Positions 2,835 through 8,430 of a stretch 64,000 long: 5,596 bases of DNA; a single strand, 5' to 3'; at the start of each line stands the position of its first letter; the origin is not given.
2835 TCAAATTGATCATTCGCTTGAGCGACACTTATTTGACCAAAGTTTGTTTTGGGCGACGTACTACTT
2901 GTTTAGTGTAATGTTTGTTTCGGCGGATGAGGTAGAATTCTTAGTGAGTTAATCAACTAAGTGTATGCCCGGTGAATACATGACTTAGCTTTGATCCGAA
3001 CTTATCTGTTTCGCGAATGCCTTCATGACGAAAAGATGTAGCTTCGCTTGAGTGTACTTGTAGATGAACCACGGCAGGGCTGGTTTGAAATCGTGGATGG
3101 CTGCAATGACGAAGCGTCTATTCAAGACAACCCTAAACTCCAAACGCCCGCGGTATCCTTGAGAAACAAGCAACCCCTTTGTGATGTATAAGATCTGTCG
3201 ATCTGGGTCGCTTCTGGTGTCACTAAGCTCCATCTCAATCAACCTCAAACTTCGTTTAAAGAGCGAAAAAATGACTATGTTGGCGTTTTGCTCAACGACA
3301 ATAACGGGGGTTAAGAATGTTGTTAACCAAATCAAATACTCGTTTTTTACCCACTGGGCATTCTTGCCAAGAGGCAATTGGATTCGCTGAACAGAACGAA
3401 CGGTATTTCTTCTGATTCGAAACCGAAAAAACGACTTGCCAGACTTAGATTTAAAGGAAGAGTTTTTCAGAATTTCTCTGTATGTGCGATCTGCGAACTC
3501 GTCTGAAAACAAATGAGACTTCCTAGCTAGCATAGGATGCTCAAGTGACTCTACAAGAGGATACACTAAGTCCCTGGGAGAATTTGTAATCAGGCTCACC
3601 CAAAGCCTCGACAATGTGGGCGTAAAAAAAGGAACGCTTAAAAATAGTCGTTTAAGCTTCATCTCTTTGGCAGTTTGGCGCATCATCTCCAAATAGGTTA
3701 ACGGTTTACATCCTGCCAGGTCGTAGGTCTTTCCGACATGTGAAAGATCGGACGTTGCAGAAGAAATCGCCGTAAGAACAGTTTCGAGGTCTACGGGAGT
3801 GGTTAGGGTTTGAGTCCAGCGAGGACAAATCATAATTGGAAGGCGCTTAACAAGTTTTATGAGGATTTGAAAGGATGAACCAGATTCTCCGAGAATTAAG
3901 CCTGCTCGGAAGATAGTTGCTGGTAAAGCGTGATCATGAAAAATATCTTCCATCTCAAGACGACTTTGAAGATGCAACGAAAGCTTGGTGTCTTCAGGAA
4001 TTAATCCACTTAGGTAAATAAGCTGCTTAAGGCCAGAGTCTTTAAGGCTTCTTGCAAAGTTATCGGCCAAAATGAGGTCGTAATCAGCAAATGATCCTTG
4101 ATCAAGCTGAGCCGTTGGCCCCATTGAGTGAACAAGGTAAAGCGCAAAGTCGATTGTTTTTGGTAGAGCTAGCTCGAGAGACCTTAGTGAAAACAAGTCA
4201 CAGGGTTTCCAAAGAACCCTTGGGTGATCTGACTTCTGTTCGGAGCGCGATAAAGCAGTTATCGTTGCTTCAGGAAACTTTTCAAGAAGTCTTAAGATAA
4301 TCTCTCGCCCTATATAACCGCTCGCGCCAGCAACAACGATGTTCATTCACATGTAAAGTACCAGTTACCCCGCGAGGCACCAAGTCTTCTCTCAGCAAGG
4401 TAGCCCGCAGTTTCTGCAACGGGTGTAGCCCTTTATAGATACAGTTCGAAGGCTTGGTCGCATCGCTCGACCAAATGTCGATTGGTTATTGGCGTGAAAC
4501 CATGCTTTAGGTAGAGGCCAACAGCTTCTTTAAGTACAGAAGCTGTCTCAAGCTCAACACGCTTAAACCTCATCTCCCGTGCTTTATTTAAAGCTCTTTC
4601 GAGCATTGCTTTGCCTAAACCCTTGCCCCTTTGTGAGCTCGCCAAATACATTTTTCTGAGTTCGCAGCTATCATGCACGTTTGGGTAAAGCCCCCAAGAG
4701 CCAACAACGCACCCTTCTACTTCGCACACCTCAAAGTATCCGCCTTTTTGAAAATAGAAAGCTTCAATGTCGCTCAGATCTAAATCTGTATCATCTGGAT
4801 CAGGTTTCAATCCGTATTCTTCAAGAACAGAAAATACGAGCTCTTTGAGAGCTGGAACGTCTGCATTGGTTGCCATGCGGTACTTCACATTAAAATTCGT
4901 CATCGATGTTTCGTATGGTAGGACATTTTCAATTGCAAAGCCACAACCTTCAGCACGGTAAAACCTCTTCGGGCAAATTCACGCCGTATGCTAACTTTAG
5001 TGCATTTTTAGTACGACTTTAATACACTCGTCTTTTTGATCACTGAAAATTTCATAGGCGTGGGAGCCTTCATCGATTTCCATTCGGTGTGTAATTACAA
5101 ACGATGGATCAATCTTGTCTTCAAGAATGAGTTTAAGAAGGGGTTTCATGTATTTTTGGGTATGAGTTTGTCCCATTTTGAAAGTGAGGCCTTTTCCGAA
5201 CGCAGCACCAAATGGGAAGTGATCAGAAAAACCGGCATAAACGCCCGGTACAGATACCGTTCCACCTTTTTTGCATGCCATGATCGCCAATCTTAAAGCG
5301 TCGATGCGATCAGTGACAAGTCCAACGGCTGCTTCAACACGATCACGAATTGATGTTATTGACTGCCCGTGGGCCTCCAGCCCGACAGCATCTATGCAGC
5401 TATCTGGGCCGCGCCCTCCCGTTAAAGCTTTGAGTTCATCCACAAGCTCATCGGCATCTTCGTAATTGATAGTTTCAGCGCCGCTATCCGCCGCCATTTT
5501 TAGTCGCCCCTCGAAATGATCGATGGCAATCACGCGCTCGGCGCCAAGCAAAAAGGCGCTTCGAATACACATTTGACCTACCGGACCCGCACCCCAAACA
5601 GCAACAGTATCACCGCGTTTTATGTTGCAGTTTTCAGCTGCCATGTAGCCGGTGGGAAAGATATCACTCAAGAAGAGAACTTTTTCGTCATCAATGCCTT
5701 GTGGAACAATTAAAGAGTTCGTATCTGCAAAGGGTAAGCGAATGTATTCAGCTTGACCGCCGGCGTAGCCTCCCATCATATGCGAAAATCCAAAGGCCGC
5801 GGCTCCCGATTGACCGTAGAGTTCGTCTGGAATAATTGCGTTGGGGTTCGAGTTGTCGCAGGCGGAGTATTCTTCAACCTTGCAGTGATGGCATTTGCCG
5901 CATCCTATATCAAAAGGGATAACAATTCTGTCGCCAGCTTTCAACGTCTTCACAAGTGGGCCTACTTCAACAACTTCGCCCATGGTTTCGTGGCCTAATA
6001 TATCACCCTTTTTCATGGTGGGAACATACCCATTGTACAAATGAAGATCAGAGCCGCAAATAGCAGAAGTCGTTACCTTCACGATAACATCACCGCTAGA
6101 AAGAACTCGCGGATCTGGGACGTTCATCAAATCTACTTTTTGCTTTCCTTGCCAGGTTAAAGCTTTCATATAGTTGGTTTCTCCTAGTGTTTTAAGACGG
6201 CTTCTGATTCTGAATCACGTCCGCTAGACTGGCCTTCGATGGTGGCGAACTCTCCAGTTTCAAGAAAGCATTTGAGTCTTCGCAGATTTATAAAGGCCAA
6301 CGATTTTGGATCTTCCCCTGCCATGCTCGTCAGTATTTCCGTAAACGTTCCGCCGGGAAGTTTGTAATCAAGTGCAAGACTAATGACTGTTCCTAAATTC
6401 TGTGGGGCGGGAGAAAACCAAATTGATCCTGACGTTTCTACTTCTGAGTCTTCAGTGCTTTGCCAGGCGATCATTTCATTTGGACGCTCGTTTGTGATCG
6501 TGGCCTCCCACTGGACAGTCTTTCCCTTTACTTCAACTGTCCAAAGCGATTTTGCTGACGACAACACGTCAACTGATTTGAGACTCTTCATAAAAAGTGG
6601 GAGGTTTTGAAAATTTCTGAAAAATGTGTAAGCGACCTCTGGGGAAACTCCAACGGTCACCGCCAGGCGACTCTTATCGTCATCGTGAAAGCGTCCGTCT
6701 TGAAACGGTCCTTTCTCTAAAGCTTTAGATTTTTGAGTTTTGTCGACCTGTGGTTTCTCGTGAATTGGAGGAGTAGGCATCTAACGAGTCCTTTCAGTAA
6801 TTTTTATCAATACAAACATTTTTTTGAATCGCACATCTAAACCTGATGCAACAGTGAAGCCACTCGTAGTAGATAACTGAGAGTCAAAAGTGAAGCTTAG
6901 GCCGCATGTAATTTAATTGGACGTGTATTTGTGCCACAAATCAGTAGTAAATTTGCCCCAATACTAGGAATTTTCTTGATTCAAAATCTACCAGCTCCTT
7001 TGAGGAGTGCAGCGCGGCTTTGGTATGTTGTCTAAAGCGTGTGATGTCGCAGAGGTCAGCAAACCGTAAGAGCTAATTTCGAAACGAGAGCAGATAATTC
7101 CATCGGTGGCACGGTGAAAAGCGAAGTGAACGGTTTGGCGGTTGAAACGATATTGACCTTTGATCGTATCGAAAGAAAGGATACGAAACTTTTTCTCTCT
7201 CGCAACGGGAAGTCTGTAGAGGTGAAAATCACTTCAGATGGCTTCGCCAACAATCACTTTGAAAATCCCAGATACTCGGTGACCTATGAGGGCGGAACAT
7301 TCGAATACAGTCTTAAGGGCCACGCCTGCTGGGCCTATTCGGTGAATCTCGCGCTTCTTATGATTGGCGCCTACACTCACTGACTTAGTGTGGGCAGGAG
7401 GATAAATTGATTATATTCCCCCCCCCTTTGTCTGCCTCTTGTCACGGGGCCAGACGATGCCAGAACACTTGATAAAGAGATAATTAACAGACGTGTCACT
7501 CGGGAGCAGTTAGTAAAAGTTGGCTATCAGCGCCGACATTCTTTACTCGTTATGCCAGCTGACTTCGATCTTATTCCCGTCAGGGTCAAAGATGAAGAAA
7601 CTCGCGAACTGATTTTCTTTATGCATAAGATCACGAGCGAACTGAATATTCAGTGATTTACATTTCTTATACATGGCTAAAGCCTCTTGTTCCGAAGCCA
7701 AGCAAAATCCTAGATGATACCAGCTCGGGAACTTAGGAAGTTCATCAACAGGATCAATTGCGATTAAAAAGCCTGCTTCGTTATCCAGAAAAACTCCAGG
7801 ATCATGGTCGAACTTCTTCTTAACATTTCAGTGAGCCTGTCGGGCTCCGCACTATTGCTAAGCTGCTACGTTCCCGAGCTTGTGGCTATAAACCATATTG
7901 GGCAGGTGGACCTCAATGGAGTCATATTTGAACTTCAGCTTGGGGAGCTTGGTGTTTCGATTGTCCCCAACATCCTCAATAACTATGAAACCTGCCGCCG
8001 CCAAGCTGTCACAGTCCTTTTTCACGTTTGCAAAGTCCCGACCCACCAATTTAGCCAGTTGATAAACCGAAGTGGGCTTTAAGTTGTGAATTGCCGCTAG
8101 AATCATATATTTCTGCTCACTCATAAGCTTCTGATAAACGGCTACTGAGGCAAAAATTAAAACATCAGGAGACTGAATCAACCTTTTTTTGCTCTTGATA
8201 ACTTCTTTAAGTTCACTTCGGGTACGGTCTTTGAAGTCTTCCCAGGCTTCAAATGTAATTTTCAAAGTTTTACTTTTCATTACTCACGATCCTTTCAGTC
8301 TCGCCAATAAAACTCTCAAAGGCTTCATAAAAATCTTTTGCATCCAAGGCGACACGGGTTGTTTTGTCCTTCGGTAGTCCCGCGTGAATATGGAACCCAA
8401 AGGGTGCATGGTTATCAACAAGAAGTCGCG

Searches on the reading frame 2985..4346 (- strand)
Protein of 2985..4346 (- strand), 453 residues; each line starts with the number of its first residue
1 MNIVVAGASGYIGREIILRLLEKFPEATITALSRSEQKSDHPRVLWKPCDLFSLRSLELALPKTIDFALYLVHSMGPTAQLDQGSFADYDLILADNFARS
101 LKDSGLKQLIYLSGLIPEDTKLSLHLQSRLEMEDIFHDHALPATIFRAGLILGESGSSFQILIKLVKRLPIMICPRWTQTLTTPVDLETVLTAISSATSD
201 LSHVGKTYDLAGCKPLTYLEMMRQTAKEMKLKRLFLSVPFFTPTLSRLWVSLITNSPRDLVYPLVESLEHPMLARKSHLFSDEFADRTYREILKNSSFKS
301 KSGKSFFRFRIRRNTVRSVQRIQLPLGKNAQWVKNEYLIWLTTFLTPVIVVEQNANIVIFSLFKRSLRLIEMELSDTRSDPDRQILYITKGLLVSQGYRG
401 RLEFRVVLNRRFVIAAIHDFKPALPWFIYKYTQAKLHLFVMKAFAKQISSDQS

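Call 53: search_protein_families(library=pfam, proteins=[window:2985-4346:-], max_evalue=0.1)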
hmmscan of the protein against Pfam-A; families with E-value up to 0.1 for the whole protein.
window:2985-4346:- (453 aa): 5 families
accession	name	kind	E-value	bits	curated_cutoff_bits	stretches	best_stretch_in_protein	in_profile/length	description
PF01370.27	Epimerase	-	0.00013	21.9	20.9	1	3-113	1-114/240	NAD dependent epimerase/dehydratase family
PF13460.12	NAD_binding_10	-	0.00015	22.1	27.2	1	7-147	1-142/184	NAD(P)H-binding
PF07993.18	NAD_binding_4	-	0.00023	20.8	20.1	1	5-40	1-37/258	Male sterility protein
PF01118.30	Semialdhyde_dh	-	0.00099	19.9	26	1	2-38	1-36/121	Semialdehyde dehydrogenase, NAD binding domain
PF04321.23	RmlD_sub_bind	-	0.013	15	27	0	127-232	127-234/287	RmlD substrate binding domain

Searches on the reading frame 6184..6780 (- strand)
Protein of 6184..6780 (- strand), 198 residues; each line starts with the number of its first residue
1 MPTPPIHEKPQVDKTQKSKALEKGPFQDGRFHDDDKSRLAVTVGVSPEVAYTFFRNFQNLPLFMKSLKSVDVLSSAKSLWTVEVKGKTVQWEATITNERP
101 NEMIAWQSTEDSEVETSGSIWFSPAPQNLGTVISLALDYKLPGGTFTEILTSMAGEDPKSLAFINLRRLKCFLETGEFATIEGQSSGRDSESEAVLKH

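Call 53: search_protein_families(library=pfam, proteins=[window:6184-6780:-], max_evalue=0.1)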
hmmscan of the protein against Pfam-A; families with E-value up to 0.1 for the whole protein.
window:6184-6780:- (198 aa): 2 families
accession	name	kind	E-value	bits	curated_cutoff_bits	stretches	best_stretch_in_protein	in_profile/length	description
PF03364.25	Polyketide_cyc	-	3e-13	50.6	23.4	1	43-156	1-115/126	Polyketide cyclase / dehydrase and lipid transport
PF10604.15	Polyketide_cyc2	-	5.8e-06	27.1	27.4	1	40-154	7-126/142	Polyketide cyclase / dehydrase and lipid transport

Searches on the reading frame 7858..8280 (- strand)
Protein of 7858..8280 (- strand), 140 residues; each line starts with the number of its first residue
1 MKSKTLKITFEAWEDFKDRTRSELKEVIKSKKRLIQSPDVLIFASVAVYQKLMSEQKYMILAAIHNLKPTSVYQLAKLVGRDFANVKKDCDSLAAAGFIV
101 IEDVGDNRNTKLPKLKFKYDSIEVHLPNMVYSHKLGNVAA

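Call 53: search_protein_families(library=pfam, proteins=[window:7858-8280:-], max_evalue=0.1)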
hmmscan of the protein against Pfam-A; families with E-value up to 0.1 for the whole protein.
window:7858-8280:- (140 aa): 3 families
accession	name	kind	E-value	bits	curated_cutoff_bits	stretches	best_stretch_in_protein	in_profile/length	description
PF25212.1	HVO_A0114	-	5.4e-15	55.4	27.6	1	37-120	4-82/84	HVO_A0114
PF01047.28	MarR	-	0.00046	20.4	24.6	1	54-99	2-47/59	MarR family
PF12802.13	MarR_2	-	0.061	13.9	27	1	56-106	6-58/61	MarR family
